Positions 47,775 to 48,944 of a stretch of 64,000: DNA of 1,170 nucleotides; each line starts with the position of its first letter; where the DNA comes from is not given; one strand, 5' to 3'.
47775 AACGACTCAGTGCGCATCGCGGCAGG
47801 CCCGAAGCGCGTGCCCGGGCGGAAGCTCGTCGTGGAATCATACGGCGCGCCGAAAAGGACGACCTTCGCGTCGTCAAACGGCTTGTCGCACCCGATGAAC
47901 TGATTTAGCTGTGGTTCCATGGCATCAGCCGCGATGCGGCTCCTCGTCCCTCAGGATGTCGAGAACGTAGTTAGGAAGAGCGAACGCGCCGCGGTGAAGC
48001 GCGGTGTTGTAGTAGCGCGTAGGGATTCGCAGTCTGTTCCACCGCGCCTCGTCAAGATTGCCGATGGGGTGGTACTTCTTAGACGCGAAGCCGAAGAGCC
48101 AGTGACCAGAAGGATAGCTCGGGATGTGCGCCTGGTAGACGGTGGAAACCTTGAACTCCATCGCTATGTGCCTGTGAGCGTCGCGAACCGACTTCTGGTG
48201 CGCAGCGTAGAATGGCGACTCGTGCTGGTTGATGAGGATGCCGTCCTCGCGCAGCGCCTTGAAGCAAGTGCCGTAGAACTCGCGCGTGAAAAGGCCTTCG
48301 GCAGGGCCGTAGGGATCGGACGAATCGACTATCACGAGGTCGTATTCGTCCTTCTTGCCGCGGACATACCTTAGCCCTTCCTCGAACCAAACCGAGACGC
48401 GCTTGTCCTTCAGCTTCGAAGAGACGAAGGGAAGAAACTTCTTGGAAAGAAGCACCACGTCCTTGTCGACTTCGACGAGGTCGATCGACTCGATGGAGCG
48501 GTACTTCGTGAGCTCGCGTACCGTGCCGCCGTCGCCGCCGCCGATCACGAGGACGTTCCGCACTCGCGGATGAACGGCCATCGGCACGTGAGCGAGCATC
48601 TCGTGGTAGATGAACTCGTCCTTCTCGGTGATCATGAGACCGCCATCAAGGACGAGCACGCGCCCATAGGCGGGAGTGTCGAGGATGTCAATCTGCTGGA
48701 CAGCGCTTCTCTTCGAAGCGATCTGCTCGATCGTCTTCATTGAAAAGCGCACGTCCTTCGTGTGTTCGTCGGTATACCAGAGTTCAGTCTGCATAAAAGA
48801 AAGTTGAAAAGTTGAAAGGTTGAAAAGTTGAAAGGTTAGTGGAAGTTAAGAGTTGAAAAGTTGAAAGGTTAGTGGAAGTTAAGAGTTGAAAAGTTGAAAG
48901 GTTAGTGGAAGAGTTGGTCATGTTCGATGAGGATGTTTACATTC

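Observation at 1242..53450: Pervasive 8-bp tandem arrays (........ / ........) at gene boundaries, stop-loaded in one orientation only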

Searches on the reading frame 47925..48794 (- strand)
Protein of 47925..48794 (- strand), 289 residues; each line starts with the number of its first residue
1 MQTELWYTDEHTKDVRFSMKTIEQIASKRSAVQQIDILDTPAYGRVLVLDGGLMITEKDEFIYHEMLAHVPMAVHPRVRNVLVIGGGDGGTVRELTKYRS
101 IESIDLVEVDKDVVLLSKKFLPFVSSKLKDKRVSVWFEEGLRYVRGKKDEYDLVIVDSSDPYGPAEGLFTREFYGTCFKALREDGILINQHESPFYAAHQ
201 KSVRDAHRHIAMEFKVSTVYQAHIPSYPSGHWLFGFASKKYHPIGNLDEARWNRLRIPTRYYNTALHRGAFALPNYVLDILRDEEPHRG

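Call 14: search_protein_families(library=pfam, proteins=[window:47925-48794:-])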
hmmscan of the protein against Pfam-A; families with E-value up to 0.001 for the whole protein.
window:47925-48794:- (289 aa): 2 families
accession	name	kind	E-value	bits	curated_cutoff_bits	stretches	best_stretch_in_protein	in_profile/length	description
PF01564.23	Spermine_synth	-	5.6e-59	199.3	22.9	1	60-240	1-179/186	Spermine/spermidine synthase domain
PF17284.7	Spermine_synt_N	-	1.3e-10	41.4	22.1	1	5-57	1-53/53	Spermidine synthase tetramerisation domain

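Call 73: find_encoding_contigs(protein=window:47925-48794:-, flank=2500, max_places=10)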
Protein window:47925-48794:- (289 aa): 22 contigs read that carry it; 10 places shown.
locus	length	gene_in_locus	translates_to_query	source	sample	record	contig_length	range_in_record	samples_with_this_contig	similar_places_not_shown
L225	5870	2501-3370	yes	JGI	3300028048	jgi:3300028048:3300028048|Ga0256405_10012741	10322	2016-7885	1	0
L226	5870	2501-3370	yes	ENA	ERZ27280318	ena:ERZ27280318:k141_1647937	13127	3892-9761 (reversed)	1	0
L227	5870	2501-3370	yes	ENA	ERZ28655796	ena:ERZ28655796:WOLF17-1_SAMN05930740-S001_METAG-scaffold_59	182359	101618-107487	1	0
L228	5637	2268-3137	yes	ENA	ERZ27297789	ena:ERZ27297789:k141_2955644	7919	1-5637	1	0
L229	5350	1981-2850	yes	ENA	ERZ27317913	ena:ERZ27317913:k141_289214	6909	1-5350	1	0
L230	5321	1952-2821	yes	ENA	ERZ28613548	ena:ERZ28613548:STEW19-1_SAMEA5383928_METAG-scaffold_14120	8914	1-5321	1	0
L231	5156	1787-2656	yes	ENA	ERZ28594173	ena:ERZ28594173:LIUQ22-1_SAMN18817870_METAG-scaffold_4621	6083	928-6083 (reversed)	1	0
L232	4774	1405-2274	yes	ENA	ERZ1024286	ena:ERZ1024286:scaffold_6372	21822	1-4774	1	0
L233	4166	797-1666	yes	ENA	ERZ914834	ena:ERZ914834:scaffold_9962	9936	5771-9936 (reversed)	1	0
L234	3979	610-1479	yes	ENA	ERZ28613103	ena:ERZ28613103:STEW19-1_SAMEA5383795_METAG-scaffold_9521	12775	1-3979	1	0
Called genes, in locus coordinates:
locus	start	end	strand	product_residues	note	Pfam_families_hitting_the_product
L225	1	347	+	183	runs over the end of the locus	PF21349:RUBY_RBDX, PF02915:Rubrerythrin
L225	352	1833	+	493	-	PF01276:OKR_DC_1, PF00155:Aminotran_1_2, PF00266:Aminotran_5, PF01041:DegT_DnrJ_EryC1, PF01212:Beta_elim_lyase, PF01053:Cys_Met_Meta_PP (faint), PF03711:OKR_DC_1_C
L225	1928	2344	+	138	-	PF05635:23S_rRNA_IVP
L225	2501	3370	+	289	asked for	PF17284:Spermine_synt_N, PF01564:Spermine_synth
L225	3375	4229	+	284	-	PF00491:Arginase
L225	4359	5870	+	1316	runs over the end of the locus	?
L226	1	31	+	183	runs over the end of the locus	PF21349:RUBY_RBDX, PF02915:Rubrerythrin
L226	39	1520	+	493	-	PF01276:OKR_DC_1, PF00155:Aminotran_1_2, PF00266:Aminotran_5, PF01041:DegT_DnrJ_EryC1, PF01212:Beta_elim_lyase, PF01053:Cys_Met_Meta_PP (faint), PF03711:OKR_DC_1_C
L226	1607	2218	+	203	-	-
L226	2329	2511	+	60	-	-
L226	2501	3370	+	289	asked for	PF17284:Spermine_synt_N, PF01564:Spermine_synth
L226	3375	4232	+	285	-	PF00491:Arginase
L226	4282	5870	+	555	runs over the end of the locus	PF05157:MshEN, PF00437:T2SSE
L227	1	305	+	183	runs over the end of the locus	PF21349:RUBY_RBDX, PF02915:Rubrerythrin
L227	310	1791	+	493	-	PF01276:OKR_DC_1, PF00155:Aminotran_1_2, PF00266:Aminotran_5, PF01041:DegT_DnrJ_EryC1, PF01212:Beta_elim_lyase, PF01053:Cys_Met_Meta_PP (faint), PF03711:OKR_DC_1_C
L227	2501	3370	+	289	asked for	PF17284:Spermine_synt_N, PF01564:Spermine_synth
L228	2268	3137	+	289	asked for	PF17284:Spermine_synt_N, PF01564:Spermine_synth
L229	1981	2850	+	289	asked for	PF17284:Spermine_synt_N, PF01564:Spermine_synth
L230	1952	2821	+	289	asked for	PF17284:Spermine_synt_N, PF01564:Spermine_synth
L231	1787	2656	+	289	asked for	PF17284:Spermine_synt_N, PF01564:Spermine_synth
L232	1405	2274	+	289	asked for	PF17284:Spermine_synt_N, PF01564:Spermine_synth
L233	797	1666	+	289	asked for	PF17284:Spermine_synt_N, PF01564:Spermine_synth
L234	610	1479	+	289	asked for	PF17284:Spermine_synt_N, PF01564:Spermine_synth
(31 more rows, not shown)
